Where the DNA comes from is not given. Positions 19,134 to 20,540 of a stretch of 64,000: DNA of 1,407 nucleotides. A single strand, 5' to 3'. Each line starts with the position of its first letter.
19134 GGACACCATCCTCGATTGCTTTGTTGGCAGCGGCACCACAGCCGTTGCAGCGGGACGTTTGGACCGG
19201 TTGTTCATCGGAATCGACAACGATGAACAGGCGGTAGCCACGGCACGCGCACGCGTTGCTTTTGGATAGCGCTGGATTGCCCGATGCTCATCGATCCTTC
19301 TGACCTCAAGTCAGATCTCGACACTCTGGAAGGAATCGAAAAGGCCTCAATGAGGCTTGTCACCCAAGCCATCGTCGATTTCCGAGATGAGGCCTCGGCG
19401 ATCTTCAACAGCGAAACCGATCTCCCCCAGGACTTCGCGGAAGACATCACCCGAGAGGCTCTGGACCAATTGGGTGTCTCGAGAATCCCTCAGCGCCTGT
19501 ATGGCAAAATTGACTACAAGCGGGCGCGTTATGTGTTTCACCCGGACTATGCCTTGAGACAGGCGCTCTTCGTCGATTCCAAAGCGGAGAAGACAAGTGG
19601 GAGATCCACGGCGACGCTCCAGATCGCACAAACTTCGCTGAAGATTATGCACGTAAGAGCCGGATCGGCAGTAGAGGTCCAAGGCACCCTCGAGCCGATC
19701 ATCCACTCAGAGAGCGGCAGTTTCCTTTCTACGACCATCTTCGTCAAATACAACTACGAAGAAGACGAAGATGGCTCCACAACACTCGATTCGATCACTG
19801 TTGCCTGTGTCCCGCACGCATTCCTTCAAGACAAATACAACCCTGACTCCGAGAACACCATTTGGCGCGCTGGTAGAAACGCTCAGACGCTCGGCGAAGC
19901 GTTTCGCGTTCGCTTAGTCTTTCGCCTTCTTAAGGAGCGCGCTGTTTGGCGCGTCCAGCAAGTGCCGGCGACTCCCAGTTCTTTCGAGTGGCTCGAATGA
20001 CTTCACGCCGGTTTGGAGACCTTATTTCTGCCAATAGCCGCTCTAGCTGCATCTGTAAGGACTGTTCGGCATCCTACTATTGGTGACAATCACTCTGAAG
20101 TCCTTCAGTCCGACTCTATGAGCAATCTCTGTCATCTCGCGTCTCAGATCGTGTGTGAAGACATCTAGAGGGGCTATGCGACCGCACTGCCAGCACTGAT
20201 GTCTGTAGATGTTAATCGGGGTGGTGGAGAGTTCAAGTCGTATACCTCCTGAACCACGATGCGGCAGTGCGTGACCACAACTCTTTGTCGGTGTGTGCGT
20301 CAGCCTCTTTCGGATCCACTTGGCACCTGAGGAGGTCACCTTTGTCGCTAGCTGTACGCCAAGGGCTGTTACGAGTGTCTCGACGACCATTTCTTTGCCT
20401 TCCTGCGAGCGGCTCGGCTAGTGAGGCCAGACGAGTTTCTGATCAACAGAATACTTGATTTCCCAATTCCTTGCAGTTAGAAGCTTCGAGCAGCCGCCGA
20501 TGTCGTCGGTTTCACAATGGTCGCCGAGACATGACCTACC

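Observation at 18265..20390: AT-rich islet encoding a candidate novel Type II R-M pair (beta-class SPPY methyltransferase + PD-x9-DxK nuclease)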

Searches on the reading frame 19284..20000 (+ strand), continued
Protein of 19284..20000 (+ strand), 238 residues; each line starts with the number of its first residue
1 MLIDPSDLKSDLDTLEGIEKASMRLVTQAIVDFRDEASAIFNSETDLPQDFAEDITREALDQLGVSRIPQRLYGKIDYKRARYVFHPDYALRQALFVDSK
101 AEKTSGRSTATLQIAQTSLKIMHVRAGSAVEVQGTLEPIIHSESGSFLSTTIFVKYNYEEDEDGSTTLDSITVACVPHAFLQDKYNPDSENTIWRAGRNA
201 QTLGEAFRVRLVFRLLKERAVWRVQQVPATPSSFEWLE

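Call 48: search_protein_families(library=pfam, proteins=[L003:1888-2169:-, L002:6752-7552:-, L002:7738-8034:+, L002:8044-8271:+], max_evalue=1)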
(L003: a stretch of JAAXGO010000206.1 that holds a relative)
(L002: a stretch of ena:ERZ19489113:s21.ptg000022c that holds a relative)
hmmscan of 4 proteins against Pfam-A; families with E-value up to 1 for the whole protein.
L003:1888-2169:- (93 aa): 1 family
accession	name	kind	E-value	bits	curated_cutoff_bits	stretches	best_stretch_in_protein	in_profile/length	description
PF15288.11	zf-CCHC_6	-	0.0085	16.4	22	1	15-32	7-21/42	Zinc knuckle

L002:6752-7552:- (266 aa): 1 family
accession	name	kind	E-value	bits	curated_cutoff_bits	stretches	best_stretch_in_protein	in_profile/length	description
PF09509.15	Hypoth_Ymh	-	4.5e-42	143.1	25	1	140-259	1-119/119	Protein of unknown function (Hypoth_ymh)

L002:7738-8034:+ (98 aa): 1 family
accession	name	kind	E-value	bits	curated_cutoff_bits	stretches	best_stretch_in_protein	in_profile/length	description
PF13391.12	HNH_2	-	8.4e-11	42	21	1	1-41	12-66/66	HNH endonuclease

L002:8044-8271:+ (75 aa): 0 families

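Call 59: predict_structure(alignment_id=A3)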
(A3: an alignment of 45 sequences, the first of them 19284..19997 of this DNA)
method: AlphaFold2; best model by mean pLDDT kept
length: 238 residues; sequences in the alignment: 45
mean_pLDDT: 89.0   pTM: 0.89
mean pLDDT of the five models: 89.0, 88.5, 87.7, 87.4, 86.0
residues with pLDDT >= 90: 157; 70-90: 64; 50-70: 13; < 50: 4
segments of 3 or more residues with pLDDT < 50: 76-79
pLDDT, mean of each block of 10 residues (from residue 1): 88 96 96 95 83 90 82 57 79 91 93 90 91 92 88 95 89 97 95 87 73 97 97 96
secondary structure, 60 per line:
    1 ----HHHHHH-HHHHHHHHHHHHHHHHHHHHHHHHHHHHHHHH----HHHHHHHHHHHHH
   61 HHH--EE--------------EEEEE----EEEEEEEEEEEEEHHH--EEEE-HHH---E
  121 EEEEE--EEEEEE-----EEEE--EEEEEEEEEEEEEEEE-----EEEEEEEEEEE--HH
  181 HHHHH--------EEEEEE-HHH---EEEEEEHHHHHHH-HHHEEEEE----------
elements in order: H5-10 H12-43 H48-63 E82-86 E91-103 E109-112 E120-125 E128-133 E139-142 E145-160 E166-176 H179-185 E194-199 E207-212 H213-219 E224-228

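Call 61: fold_search(model_id=the predicted structure, library=pdb)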
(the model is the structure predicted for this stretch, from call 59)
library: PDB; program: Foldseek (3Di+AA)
matches with E <= 10: 470; with E <= 0.001: 3
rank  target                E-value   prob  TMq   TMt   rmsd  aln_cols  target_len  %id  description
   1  2ezv_B                2.9e-20  1.00  0.83  0.74   3.4       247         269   34  Crystal structure of tetrameric restriction endonuclease SfiI bound to cognate DNA. (released 2006-01-24)
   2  2ezv_A                1.8e-19  1.00  0.82  0.74   3.4       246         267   32  Crystal structure of tetrameric restriction endonuclease SfiI bound to cognate DNA. (released 2006-01-24)
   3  1dmu_A                3.2e-11  1.00  0.74  0.60   5.0       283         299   17  Crystal structure of the restriction endonuclease BglI (e.c.3.1.21.4) bound to its dna recognition sequence (released 1999-12-18)
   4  3jwd_D                7.2e-02  0.06  0.10  0.12  13.3       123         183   10  Structure of HIV-1 gp120 with gp41-Interactive Region: Layered Architecture and Basis of Conformational Mobility (released 2009-12-29)
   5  1rv5_A                1.3e-01  0.15  0.24  0.24   8.8       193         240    8  COMPLEX OF ECORV ENDONUCLEASE WITH D(AAAGAT)/D(ATCTT) (released 1998-11-11)
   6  5tgq                  2.0e-01  0.47  0.39  0.41   7.1       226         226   12  Restriction-modification system Type II R.SwaI, DNA free (released 2016-12-21)
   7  2oaa_B                2.5e-01  0.16  0.33  0.32  11.2       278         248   10  Restriction endonuclease MvaI-cognate DNA substrate complex (released 2007-02-20)
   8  3na2_D                2.8e-01  0.05  0.10  0.14  12.4       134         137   11  Crystal Structure of Protein of Unknown Function from Mine Drainage Metagenome Leptospirillum rubarum (released 2010-07-28)
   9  3jwd_C                3.8e-01  0.03  0.12  0.15  16.2       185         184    9  Structure of HIV-1 gp120 with gp41-Interactive Region: Layered Architecture and Basis of Conformational Mobility (released 2009-12-29)
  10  1sx8_A                4.0e-01  0.14  0.28  0.27   7.0       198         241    6  EcoRV bound to cognate DNA and Mn2+ (released 2004-04-06)
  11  9w61_D                4.0e-01  0.08  0.14  0.10  13.6       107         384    8  Butyryl CoA dehydrogenase with FAD (released 2025-11-26)
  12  3na2_A                4.0e-01  0.03  0.09  0.14  13.2       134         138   13  Crystal Structure of Protein of Unknown Function from Mine Drainage Metagenome Leptospirillum rubarum (released 2010-07-28)
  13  7xm0_B                4.6e-01  0.13  0.26  0.24   9.6       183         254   11  Crystal structure of Sau3AI-C and DNA substrate complex (released 2023-04-26)
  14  4pxg_A                4.9e-01  0.09  0.22  0.13  11.7       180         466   12  Crystal Structure of TypeII restriction Enzyme Sau3AI (released 2015-03-25)
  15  9eui_E                4.9e-01  0.03  0.11  0.07  18.1       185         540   12  Cryo-EM structure of Staphylococcus aureus bacteriophage phi812 baseplate in the post-contraction state - complete (released 2025-04-09)
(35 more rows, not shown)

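Call 68: search_protein_families(library=phrogs, proteins=[window:19284-20000:+], max_evalue=0.01)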
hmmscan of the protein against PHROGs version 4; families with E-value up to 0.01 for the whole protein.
window:19284-20000:+ (238 aa): 0 families

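Call 75: list_cluster_members(proteins=[window:19284-19997:+, window:18265-19266:+, window:20046-20390:-])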
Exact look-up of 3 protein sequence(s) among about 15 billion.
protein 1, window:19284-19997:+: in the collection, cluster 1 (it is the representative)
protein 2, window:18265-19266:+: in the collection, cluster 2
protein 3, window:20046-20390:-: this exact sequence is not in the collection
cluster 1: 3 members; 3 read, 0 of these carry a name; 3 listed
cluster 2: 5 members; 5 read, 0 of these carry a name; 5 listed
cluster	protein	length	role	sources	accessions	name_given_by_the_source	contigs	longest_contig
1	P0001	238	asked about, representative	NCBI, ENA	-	-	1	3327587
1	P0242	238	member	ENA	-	-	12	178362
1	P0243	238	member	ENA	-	-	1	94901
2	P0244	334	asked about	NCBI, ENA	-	-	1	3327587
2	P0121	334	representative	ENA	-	-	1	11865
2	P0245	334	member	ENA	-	-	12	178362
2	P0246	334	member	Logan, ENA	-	-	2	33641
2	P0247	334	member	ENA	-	-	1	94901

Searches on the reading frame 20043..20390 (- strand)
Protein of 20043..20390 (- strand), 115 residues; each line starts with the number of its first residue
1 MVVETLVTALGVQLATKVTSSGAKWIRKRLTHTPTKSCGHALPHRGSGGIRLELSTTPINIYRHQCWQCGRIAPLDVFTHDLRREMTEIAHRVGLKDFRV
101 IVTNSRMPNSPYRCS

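Call 3: search_protein_families(library=pfam, proteins=[window:20043-20390:-], max_evalue=1)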
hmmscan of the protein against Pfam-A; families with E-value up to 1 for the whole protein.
window:20043-20390:- (115 aa): 0 families

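Call 4: search_protein_families(library=ncbifam, proteins=[window:20043-20390:-], max_evalue=1)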
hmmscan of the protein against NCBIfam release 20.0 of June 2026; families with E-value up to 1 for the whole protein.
window:20043-20390:- (115 aa): 0 families

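Call 5: search_protein_families(library=padloc, proteins=[window:20043-20390:-], max_evalue=1)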
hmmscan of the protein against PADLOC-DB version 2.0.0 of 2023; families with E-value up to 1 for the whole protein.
window:20043-20390:- (115 aa): 0 families

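Call 26: find_homologous_proteins(query=window:20043-20390:-, max_evalue=0.01)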
Query window:20043-20390:- (115 aa): 1 proteins with E <= 0.01 among 56 candidates.
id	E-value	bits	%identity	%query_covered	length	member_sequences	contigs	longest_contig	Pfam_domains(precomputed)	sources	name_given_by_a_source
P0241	1.5e-63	230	92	100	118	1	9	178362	-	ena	-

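Call 29: find_encoding_contigs(protein=P0241, flank=5000, max_places=6)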
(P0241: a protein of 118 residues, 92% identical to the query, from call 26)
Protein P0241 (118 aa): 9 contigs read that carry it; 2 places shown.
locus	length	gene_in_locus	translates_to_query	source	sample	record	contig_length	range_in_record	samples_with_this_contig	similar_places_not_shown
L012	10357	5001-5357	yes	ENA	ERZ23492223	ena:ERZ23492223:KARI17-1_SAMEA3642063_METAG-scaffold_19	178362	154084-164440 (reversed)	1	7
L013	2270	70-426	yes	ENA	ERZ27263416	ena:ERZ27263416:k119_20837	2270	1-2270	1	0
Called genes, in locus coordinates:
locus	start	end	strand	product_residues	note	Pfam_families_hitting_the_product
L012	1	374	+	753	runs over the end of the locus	PF01804:Penicil_amidase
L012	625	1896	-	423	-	PF00202:Aminotran_3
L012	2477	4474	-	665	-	PF02727:Cu_amine_oxidN2, PF21994:AGAO-like_N2, PF02728:Cu_amine_oxidN3, PF01179:Cu_amine_oxid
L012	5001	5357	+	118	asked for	-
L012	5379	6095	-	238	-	PF11487:RestrictionSfiI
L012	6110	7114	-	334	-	PF01555:N6_N4_Mtase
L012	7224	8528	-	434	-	PF00108:Thiolase_N, PF02803:Thiolase_C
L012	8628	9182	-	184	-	PF05685:Uma2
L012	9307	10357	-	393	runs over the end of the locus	PF04909:Amidohydro_2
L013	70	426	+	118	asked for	-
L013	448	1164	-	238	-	PF11487:RestrictionSfiI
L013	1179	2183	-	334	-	PF01555:N6_N4_Mtase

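Call 48: search_protein_families(library=pfam, proteins=[P0241], max_evalue=1)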
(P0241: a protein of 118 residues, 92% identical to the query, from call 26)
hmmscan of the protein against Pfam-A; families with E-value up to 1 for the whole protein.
P0241 (118 aa): 0 families

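Call 65: search_solved_structures(query=A1, max_evalue=10)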
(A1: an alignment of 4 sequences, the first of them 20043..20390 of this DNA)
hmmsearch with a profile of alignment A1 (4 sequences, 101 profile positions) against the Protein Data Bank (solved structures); distinct sequences matched with E-value up to 10: 2.
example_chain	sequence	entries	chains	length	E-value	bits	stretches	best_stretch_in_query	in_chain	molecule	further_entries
7all_AAA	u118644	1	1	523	1.1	12.5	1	49-74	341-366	Arylsulfatase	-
5xxb_i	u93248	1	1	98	4.5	10.6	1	24-65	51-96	Ribosomal protein eL37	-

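Call 68: search_protein_families(library=phrogs, proteins=[window:20043-20390:-], max_evalue=0.01)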
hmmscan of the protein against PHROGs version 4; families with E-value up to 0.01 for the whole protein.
window:20043-20390:- (115 aa): 0 families

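Call 78: search_protein_representatives(protein=window:20043-20390:-)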
Query: 115 residues. Proteins with E-value up to 0.001 (for the whole library): 10; up to 1e-10: 4; up to 1e-30: 1. The best 10 are listed.
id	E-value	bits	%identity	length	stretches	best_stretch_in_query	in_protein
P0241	4.8e-64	229.5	95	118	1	1-115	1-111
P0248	9.3e-20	86.8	39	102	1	1-94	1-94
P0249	2.7e-11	59.5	35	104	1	3-93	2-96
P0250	9.3e-11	57.8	32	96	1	9-100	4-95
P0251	2.4e-10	56.4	34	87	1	14-99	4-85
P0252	8.2e-08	48.3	41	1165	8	20-46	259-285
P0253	7.8e-06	41.9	29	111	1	21-90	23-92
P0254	3.8e-05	39.7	29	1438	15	55-85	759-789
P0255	1.6e-04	37.7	30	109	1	1-96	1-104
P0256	9.9e-04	35.1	45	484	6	77-95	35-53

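Call 80: find_encoding_contigs(protein=P0248, flank=4000, max_places=3)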
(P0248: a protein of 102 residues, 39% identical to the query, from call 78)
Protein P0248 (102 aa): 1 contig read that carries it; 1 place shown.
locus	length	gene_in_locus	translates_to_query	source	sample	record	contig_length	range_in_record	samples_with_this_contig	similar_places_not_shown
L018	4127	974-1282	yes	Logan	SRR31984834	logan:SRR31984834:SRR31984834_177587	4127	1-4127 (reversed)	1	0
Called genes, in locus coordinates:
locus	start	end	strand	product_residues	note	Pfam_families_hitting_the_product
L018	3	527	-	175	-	?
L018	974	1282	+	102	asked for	-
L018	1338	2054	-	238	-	PF11487:RestrictionSfiI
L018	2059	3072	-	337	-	PF01555:N6_N4_Mtase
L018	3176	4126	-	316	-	?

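Call 81: find_encoding_contigs(protein=P0249, flank=4000, max_places=3)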
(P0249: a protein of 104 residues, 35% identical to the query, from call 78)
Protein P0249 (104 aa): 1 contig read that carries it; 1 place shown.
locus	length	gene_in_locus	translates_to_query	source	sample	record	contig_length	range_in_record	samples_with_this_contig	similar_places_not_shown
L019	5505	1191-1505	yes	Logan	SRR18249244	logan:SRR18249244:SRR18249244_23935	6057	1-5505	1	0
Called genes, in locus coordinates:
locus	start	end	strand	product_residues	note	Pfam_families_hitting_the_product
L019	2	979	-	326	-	?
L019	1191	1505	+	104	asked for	-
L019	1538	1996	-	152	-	-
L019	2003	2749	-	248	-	PF13391:HNH_2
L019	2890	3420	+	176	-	PF14338:Mrr_N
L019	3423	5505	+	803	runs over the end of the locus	-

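Call 82: find_encoding_contigs(protein=P0250, flank=4000, max_places=3)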
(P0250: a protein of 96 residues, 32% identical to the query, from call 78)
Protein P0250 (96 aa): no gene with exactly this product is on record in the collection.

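Call 83: find_encoding_contigs(protein=P0253, flank=4000, max_places=3)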
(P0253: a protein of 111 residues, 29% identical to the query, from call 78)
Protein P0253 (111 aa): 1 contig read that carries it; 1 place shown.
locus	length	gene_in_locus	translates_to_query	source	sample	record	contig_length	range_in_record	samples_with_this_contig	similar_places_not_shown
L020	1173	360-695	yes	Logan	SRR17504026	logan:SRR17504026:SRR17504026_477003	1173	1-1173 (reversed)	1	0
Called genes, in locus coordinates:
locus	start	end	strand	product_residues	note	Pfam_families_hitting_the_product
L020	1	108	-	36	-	?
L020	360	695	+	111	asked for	-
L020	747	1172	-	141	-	?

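Call 84: find_encoding_contigs(protein=P0255, flank=4000, max_places=3)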
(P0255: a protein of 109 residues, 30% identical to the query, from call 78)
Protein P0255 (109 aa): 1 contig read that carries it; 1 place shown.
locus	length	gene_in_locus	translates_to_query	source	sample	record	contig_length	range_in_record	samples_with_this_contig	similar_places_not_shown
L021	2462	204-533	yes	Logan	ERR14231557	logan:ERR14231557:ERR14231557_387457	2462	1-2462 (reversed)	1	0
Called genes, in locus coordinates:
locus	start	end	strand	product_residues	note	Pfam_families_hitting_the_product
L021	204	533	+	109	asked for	-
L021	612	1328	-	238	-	PF11487:RestrictionSfiI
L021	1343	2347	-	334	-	PF01555:N6_N4_Mtase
